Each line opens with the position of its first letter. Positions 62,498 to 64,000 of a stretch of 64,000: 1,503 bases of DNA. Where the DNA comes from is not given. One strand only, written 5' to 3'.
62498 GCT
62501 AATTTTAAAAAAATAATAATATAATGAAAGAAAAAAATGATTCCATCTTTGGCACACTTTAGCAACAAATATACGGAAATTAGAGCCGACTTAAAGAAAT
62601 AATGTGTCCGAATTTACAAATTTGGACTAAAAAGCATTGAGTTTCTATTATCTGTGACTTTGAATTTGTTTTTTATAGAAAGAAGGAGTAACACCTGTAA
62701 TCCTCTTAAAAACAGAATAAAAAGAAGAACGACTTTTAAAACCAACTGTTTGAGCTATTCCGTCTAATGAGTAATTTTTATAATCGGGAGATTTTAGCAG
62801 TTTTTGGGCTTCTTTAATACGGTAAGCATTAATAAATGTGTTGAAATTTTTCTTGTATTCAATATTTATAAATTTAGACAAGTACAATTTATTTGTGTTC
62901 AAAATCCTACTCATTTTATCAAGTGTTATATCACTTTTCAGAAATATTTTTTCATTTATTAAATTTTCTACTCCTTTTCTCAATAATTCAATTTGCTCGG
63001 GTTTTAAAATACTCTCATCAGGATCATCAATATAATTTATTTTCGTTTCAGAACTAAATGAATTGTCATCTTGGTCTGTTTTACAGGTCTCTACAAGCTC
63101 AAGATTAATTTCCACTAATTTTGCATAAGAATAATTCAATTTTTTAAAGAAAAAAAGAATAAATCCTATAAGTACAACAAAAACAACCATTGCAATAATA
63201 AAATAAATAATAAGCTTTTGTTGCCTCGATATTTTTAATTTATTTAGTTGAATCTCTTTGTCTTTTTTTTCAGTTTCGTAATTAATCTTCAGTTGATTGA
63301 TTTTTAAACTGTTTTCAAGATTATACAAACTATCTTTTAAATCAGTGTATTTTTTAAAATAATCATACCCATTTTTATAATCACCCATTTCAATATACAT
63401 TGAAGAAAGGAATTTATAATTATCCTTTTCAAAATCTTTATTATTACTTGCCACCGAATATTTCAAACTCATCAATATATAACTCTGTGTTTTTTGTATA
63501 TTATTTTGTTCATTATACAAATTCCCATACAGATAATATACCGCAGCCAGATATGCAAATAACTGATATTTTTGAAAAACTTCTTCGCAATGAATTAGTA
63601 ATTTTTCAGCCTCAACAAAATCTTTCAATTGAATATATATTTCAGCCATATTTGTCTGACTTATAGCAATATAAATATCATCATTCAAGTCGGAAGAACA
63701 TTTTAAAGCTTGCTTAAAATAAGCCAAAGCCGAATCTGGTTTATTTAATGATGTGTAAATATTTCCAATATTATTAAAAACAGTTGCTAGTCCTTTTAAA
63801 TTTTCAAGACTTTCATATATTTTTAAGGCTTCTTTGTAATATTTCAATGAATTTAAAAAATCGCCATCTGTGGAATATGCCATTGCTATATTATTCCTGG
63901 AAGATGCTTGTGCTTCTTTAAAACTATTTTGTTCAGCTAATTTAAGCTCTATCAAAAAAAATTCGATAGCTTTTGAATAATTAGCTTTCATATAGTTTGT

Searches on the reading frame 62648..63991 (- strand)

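Call 87: search_protein_families(library=pfam, proteins=[window:62648-63991:-], max_evalue=0.00001)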
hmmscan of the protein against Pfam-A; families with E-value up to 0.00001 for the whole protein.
window:62648-63991:- (447 aa): 8 families
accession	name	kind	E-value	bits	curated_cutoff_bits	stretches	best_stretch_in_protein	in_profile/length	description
PF13424.12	TPR_12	-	1.5e-22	80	30.1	1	29-97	3-73/77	Tetratricopeptide repeat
PF13374.12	TPR_10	-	3.7e-17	62.2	27.5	0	29-62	2-35/42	Tetratricopeptide repeat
PF00515.34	TPR_1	-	1.4e-15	56.8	27.8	1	70-97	2-29/34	Tetratricopeptide repeat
PF13181.12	TPR_8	-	1.6e-14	53.1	25.7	0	70-97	2-29/34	Tetratricopeptide repeat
PF12833.13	HTH_18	-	2.7e-14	53.7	33.6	1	361-442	2-80/80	Helix-turn-helix domain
PF07719.23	TPR_2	-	8.1e-12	44.7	27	0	70-98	2-30/34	Tetratricopeptide repeat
PF13176.12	TPR_7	-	4.8e-11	42.3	27.9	0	73-97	3-27/36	Tetratricopeptide repeat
PF00165.29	HTH_AraC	-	1.3e-08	35.2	26.6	1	406-437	8-38/42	Bacterial regulatory helix-turn-helix proteins, AraC family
